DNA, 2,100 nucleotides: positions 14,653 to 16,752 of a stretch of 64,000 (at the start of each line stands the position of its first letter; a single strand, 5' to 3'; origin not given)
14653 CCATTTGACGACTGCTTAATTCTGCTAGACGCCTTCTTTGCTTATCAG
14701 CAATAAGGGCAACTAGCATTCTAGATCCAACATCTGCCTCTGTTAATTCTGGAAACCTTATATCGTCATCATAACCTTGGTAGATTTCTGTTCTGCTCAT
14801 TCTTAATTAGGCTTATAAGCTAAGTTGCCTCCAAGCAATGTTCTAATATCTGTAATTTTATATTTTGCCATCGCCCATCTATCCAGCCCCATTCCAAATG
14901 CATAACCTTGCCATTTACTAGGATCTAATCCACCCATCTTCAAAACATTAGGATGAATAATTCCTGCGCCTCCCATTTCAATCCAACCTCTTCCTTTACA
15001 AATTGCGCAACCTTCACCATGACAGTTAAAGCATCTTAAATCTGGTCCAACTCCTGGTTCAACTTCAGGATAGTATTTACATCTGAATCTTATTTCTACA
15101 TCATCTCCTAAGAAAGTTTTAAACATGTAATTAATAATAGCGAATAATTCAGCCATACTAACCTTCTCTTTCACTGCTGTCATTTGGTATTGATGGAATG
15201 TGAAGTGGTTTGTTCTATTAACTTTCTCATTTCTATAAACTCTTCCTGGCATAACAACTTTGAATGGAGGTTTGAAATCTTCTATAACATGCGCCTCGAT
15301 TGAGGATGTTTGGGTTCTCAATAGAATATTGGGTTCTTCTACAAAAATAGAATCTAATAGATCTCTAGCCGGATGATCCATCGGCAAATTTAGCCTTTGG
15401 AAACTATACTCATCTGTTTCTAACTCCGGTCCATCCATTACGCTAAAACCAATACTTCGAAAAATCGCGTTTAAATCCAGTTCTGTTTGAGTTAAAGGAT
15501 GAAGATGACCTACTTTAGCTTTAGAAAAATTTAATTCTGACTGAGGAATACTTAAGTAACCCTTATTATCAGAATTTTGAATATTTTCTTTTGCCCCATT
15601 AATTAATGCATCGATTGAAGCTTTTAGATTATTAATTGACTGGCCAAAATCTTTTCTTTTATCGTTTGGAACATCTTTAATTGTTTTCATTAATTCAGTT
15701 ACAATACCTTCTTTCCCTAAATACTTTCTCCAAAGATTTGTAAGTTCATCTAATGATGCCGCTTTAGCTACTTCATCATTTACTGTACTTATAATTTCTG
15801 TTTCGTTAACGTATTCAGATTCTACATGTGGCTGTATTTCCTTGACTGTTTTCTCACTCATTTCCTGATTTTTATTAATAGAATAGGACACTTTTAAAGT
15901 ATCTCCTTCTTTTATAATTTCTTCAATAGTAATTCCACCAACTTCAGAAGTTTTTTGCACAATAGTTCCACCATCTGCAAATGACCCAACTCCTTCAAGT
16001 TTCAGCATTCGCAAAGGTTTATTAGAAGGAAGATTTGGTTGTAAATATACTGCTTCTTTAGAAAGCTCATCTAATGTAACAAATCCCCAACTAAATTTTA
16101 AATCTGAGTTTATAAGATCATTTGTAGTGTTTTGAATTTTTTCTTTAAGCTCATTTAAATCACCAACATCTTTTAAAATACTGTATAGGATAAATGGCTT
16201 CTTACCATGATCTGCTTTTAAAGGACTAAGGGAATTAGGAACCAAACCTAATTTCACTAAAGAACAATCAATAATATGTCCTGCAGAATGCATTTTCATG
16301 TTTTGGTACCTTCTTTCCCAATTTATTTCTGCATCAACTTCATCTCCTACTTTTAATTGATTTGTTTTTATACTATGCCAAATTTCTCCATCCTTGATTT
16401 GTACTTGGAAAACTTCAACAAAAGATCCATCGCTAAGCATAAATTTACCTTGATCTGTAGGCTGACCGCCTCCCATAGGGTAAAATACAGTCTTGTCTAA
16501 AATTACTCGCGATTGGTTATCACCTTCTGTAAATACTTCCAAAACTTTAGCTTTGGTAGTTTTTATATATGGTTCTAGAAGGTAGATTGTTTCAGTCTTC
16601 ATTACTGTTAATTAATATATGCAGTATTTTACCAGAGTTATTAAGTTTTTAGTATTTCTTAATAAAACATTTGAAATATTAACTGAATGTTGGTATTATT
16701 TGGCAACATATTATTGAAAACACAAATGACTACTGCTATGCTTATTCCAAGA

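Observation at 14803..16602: pheS carries an N-terminal AlaX/ThrRS-type tRNA_SAD domain with a degenerate metal site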

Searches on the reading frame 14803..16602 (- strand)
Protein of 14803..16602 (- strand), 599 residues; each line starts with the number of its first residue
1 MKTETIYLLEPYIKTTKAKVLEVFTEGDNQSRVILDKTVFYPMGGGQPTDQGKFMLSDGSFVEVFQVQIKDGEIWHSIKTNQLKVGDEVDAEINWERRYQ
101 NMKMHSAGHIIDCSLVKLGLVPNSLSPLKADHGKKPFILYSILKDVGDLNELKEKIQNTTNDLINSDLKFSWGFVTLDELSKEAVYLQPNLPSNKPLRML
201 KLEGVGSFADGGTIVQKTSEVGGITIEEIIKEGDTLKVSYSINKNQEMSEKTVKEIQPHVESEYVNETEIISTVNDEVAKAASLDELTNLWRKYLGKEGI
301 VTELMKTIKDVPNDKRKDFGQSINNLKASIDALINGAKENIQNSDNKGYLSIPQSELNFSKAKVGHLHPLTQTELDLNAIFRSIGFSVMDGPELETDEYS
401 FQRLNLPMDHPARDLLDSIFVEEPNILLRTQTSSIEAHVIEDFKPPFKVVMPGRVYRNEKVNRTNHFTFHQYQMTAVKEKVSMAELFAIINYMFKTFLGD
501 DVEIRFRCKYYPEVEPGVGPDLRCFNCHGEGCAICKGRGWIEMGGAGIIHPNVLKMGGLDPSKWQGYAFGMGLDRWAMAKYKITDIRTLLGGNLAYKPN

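Call 3: search_protein_families(library=pfam, proteins=[window:14803-16602:-], max_evalue=1)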
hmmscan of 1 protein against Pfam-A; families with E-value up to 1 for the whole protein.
window:14803-16602:- (599 aa): 5 families
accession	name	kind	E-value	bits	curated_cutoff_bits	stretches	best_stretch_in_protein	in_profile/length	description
PF01409.25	tRNA-synt_2d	-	1.8e-69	234.4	19.8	1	359-595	8-241/246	tRNA synthetases class II core domain (F)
PF02912.23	Phe_tRNA-synt_N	-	5.5e-18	65.1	22.3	1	283-344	2-63/69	Aminoacyl tRNA synthetase class II, N-terminal domain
PF01411.24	tRNA-synt_2c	-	2.4e-12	46.6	30.3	1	24-97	478-552/552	tRNA synthetases class II (A)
PF03915.18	AIP3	-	0.0073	15.9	31.6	1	237-358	76-196/406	Actin interacting protein 3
PF00152.25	tRNA-synt_2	-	0.22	11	25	0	453-501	98-148/308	tRNA synthetases class II (D, K and N)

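Call 4: search_protein_families(library=ncbifam, proteins=[window:14803-16602:-], max_evalue=1)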
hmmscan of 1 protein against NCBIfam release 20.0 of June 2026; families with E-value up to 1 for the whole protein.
window:14803-16602:- (599 aa): 9 families
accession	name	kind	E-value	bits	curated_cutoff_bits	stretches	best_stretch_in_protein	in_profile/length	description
TIGR00468.1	pheS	equivalog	2.3e-65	221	237.45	1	302-594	3-316/324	phenylalanine--tRNA ligase subunit alpha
NF040865.1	a_tRNA_ed_AlaXM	equivalog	2.2e-42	145.4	300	1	3-235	1-225/234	alanyl-tRNA editing protein AlaXM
NF003210.0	PRK04172.1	equivalog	4.2e-39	134.7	350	2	426-592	332-483/496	phenylalanine--tRNA ligase subunit alpha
TIGR03683.1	A-tRNA_syn_arch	equivalog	9.9e-32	110.1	744.7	1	2-328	500-808/902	alanine--tRNA ligase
NF051887.1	PheS_related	equivalog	6.6e-28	97.8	300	1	387-589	34-228/349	PheS-related mystery ligase SrmL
TIGR00344.1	alaS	equivalog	2e-24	85.9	457.05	1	17-333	460-771/847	alanine--tRNA ligase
TIGR00469.1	pheS_mito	equivalog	1.2e-19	70.3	258.35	2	539-589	282-332/451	phenylalanine--tRNA ligase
TIGR00470.1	sepS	equivalog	0.0002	20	380.65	1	438-590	199-341/533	O-phosphoserine--tRNA ligase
NF045621.1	Npun_F0813_fam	hypoth_equivalog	0.01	15.5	210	1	249-325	139-213/221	Npun_F0813 family protein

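Call 13: find_homologous_proteins(query=window:14803-16602:-, max_evalue=1e-10)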
Query window:14803-16602:- (599 aa): 478 proteins with E <= 1e-10 among 8000 candidates; the best 120 are listed.
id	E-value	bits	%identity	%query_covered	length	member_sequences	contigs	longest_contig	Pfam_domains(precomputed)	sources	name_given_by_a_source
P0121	0.0e+0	1376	100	100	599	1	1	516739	PF01411.25,PF01409.26,PF02912.24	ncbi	ncbi:MAG: alanine--tRNA ligase-related protein [Candidatus Dojkabacteria bacterium]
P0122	1.1e-269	914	64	100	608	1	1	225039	PF01411.25,PF01409.26,PF02912.24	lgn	-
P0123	1.5e-267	907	66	100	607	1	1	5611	PF01411.25,PF01409.26,PF02912.24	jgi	jgi:phenylalanyl-tRNA synthetase alpha chain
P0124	1.6e-256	870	63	100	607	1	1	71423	PF01411.25,PF01409.26,PF02912.24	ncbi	-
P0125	9.6e-247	838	59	99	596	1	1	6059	PF01411.25,PF01409.26,PF02912.24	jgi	jgi:phenylalanyl-tRNA synthetase alpha chain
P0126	1.6e-244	831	61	100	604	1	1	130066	PF01411.25,PF01409.26,PF02912.24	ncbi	-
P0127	6.5e-244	829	59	100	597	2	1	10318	PF01411.25,PF01409.26,PF02912.24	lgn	-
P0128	4.2e-242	823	60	100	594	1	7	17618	PF01411.25,PF01409.26,PF02912.24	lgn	-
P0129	4.6e-241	819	59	100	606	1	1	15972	PF01411.25,PF01409.26,PF02912.24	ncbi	-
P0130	4.1e-236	803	59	100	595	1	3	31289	PF01411.25,PF01409.26,PF02912.24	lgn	-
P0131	5.8e-235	799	57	100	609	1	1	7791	PF01411.25,PF01409.26,PF02912.24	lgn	-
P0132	2.5e-234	797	56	100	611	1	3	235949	PF01411.25,PF01409.26,PF02912.24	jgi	jgi:phenylalanyl-tRNA synthetase alpha chain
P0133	1.8e-226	771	56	100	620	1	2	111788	PF01411.25,PF01409.26,PF02912.24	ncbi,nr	ncbi:MAG: hypothetical protein Q9M91_04790 [Candidatus Dojkabacteria bacterium]|nr:hypothetical prot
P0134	6.0e-223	760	52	100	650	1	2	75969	PF01411.25,PF01409.26,PF02912.24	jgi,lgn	-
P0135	4.5e-222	757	57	100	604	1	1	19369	PF01411.25,PF01409.26,PF02912.24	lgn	-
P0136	2.9e-218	744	54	100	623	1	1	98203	PF01411.25,PF01409.26,PF02912.24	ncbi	-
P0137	3.5e-218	744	55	100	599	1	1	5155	PF01411.25,PF01409.26,PF02912.24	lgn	-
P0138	4.0e-218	744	55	100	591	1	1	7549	PF01411.25,PF01409.26,PF02912.24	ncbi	-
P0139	2.0e-206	705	53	100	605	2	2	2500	PF01411.25,PF01409.26,PF02912.24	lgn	-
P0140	5.0e-192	657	84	56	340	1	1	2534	PF01409.26,PF02912.24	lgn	-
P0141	1.2e-187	643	83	56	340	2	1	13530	PF01409.26,PF02912.24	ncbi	ncbi:MAG: phenylalanine--tRNA ligase subunit alpha [Candidatus Dojkabacteria bacterium]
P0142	3.3e-184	632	80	56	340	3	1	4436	PF01409.26,PF02912.24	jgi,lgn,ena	-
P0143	1.6e-183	629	80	56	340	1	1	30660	PF01409.26,PF02912.24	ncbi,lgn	ncbi:MAG: phenylalanine--tRNA ligase subunit alpha [Candidatus Dojkabacteria bacterium]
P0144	5.2e-182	624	81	56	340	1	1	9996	PF01409.26,PF02912.24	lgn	-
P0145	4.2e-172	592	56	83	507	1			PF01411.25,PF01409.26,PF02912.24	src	-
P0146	3.6e-160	552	68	57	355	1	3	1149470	PF01409.26,PF02912.24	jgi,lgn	jgi:phenylalanyl-tRNA synthetase alpha chain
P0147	7.3e-157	541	68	55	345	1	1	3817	PF01409.26,PF02912.24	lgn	-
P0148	1.5e-156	540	66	56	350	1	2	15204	PF01409.26,PF02912.24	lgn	-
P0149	5.2e-156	539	66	55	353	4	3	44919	PF01409.26,PF02912.24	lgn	-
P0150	8.1e-156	538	68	55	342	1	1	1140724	PF01409.26,PF02912.24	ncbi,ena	-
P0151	8.5e-156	538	66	57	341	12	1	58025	PF01409.26,PF02912.24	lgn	-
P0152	1.9e-155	537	68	55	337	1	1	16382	PF01409.26,PF02912.24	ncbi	-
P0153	1.2e-154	534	66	55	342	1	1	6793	PF01409.26,PF02912.24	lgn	-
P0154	3.5e-154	533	67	55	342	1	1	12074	PF01409.26,PF02912.24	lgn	-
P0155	3.3e-152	526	66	56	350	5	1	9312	PF01409.26,PF02912.24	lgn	-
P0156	4.4e-152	526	64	55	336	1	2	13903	PF01409.26,PF02912.24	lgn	-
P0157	9.5e-152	524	58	67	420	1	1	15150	PF01409.26,PF02912.24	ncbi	-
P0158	1.6e-151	524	67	56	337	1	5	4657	PF01409.26,PF02912.24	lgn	-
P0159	2.1e-151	523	66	56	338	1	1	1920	PF01409.26,PF02912.24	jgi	jgi:phenylalanyl-tRNA synthetase alpha chain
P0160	2.3e-151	523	66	55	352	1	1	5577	PF01409.26,PF02912.24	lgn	-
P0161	5.3e-151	522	69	52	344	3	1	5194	PF01409.26,PF02912.24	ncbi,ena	-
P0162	5.4e-151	522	66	56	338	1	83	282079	PF01409.26,PF02912.24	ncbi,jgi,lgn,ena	-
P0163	5.8e-151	522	65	55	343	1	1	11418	PF01409.26,PF02912.24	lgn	-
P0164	2.8e-150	520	67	55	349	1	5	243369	PF01409.26,PF02912.24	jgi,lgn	jgi:phenylalanyl-tRNA synthetase alpha chain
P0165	3.3e-150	519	66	53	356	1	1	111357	PF01409.26,PF02912.24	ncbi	-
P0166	8.8e-149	515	65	55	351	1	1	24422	PF01409.26,PF02912.24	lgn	-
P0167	2.6e-147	510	66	54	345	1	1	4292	PF01409.26,PF02912.24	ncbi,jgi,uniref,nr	ncbi:phenylalanine--tRNA ligase subunit alpha [Candidatus Dojkabacteria bacterium]|uniref:Phenylalan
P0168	4.2e-147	509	45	99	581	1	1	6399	PF01411.25,PF01409.26,PF02912.24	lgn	-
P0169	1.2e-144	501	44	98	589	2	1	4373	PF01411.25,PF01409.26,PF02912.24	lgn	-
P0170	2.0e-143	497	42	99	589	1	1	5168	PF01411.25,PF01409.26,PF02912.24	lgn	-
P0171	3.4e-142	493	63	55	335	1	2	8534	PF01409.26,PF02912.24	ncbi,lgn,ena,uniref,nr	ncbi:phenylalanine--tRNA ligase subunit alpha [Candidatus Dojkabacteria bacterium]|uniref:phenylalan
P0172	4.6e-142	493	63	56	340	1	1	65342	PF01409.26,PF02912.24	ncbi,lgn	-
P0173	4.9e-142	492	63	55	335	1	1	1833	PF01409.26,PF02912.24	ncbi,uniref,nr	ncbi:phenylalanine--tRNA ligase subunit alpha [Candidatus Dojkabacteria bacterium]|uniref:phenylalan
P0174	8.0e-142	492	43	99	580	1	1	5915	PF01411.25,PF01409.26,PF02912.24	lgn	-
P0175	9.2e-141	488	62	55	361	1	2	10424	PF01409.26,PF02912.24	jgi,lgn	-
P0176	2.4e-140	487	42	99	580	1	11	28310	PF01411.25,PF01409.26,PF02912.24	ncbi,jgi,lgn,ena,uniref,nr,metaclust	ncbi:MAG: Phenylalanine-tRNA ligase alpha subunit [Microgenomates group bacterium GW2011_GWA2_44_7]|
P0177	8.5e-140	485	59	57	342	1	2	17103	PF01409.26,PF02912.24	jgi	-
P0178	1.8e-139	484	42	99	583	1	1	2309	PF01411.25,PF01409.26,PF02912.24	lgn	-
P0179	5.3e-139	482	61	55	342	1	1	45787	PF01409.26,PF02912.24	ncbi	-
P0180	5.4e-139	482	41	99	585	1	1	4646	PF01411.25,PF01409.26,PF02912.24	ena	-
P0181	7.6e-138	479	41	99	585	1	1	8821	PF01411.25,PF01409.26,PF02912.24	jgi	jgi:phenylalanyl-tRNA synthetase alpha chain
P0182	5.5e-136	472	60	56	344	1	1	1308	PF01409.26,PF02912.24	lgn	-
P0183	4.1e-133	463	60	55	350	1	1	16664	PF01409.26,PF02912.24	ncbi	-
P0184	5.6e-132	459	61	55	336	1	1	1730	PF01409.26,PF02912.24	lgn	-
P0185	2.8e-131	457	58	54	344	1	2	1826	PF01409.26,PF02912.24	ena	-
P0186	7.8e-131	455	58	55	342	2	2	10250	PF01409.26,PF02912.24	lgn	-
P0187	3.1e-130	453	58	56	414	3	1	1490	PF01409.26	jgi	jgi:phenylalanyl-tRNA synthetase alpha chain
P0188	5.0e-130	453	38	99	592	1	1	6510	PF01411.25,PF01409.26,PF02912.24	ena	-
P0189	5.2e-130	453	57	56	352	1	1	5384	PF01409.26,PF02912.24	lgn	-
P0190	6.9e-130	452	56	57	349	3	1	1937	PF01409.26,PF02912.24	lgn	-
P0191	2.1e-129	451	56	55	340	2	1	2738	PF01409.26,PF02912.24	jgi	-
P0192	3.5e-129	450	57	55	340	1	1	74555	PF01409.26,PF02912.24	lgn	-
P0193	1.5e-128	448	59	55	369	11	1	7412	PF01409.26,PF02912.24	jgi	-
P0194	1.7e-128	448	58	55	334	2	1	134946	PF01409.26,PF02912.24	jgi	-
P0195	2.6e-128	447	57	55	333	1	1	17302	PF01409.26,PF02912.24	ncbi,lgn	-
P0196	2.8e-128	447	58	55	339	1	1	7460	PF01409.26,PF02912.24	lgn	-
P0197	4.1e-128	446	57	55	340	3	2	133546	PF01409.26,PF02912.24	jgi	-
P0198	4.8e-128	446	59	55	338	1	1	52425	PF01409.26,PF02912.24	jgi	jgi:phenylalanyl-tRNA synthetase alpha chain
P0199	6.9e-128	446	57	55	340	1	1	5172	PF01409.26,PF02912.24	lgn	-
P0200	8.3e-128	445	57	55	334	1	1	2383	PF01409.26,PF02912.24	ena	-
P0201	1.1e-127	445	58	56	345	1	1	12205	PF01409.26,PF02912.24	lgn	-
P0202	1.4e-127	445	57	55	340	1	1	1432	PF01409.26,PF02912.24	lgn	-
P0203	1.8e-127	444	55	55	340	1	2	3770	PF01409.26,PF02912.24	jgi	-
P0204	1.8e-127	444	55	55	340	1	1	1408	PF01409.26,PF02912.24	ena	-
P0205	1.8e-127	444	57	56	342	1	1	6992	PF01409.26,PF02912.24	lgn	-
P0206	1.8e-127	444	56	55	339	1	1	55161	PF01409.26,PF02912.24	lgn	-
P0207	2.3e-127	444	55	55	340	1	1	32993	PF01409.26,PF02912.24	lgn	-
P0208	3.3e-127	443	57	55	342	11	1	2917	PF01409.26,PF02912.24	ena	-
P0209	3.5e-127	443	56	55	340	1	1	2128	PF01409.26,PF02912.24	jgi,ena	-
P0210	3.9e-127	443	58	55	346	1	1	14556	PF01409.26,PF02912.24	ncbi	ncbi:MAG: phenylalanine--tRNA ligase subunit alpha [Candidatus Dojkabacteria bacterium]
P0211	4.1e-127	443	56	55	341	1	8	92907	PF01409.26,PF02912.24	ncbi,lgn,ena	-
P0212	4.6e-127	443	56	55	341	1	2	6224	PF01409.26,PF02912.24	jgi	-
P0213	5.0e-127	443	57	55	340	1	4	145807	PF01409.26,PF02912.24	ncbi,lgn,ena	-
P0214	5.5e-127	443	56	54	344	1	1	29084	PF01409.26,PF02912.24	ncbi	ncbi:MAG: phenylalanine--tRNA ligase subunit alpha [bacterium]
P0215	6.9e-127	442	60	55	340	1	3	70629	PF01409.26,PF02912.24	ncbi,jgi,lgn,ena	ncbi:MAG: phenylalanine--tRNA ligase subunit alpha [Candidatus Paceibacterota bacterium]|jgi:phenyla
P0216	1.6e-126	441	57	54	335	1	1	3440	PF01409.26,PF02912.24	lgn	-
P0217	2.3e-126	441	59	55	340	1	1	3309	PF01409.26,PF02912.24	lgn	-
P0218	2.3e-126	441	57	54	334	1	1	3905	PF01409.26,PF02912.24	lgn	-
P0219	4.8e-126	440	55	57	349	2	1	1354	PF01409.26,PF02912.24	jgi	-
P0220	6.6e-126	439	57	55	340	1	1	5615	PF01409.26,PF02912.24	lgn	-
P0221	7.1e-126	439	56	55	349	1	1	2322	PF01409.26,PF02912.24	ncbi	-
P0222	7.5e-126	439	55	55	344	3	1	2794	PF01409.26,PF02912.24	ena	-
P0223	7.7e-126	439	57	55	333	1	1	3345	PF01409.26,PF02912.24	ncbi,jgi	ncbi:MAG: phenylalanine--tRNA ligase subunit alpha [Candidatus Shapirobacteria bacterium]|jgi:phenyl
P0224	7.8e-126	439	57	55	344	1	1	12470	PF01409.26,PF02912.24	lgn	-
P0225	1.2e-125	438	56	56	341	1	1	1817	PF01409.26,PF02912.24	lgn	-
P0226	1.3e-125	438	55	55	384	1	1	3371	PF01409.26,PF02912.24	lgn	-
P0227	1.6e-125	438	56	55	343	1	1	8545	PF01409.26,PF02912.24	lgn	-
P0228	1.7e-125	438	54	55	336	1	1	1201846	PF01409.26,PF02912.24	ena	-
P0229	1.8e-125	438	55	54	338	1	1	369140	PF01409.26,PF02912.24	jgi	jgi:phenylalanyl-tRNA synthetase alpha chain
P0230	1.9e-125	438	56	55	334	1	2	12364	PF01409.26,PF02912.24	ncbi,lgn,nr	ncbi:MAG TPA: phenylalanine--tRNA ligase subunit alpha [Candidatus Methanoperedens sp.]|nr:phenylala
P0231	2.2e-125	437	55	57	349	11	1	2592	PF01409.26,PF02912.24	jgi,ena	-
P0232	2.8e-125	437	55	55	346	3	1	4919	PF01409.26,PF02912.24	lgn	-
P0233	2.9e-125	437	56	55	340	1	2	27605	PF01409.26,PF02912.24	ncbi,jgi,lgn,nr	ncbi:MAG: phenylalanine--tRNA ligase subunit alpha [Candidatus Moranbacteria bacterium]|nr:phenylala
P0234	3.1e-125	437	55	55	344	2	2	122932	PF01409.26,PF02912.24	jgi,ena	jgi:phenylalanyl-tRNA synthetase alpha chain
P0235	3.7e-125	437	39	99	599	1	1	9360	PF01411.25,PF01409.26,PF02912.24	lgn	-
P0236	4.1e-125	437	55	55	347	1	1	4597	PF01409.26,PF02912.24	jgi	-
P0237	4.3e-125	436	55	55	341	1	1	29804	PF01409.26,PF02912.24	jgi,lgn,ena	-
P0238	4.8e-125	436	56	56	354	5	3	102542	PF01409.26,PF02912.24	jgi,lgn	jgi:phenylalanyl-tRNA synthetase alpha chain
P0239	8.3e-125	436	56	55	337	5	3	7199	PF01409.26,PF02912.24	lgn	-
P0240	8.7e-125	435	57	55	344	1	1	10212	PF01409.26,PF02912.24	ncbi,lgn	-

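Call 15: find_encoding_contigs(protein=P0121, flank=10000, max_places=3)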
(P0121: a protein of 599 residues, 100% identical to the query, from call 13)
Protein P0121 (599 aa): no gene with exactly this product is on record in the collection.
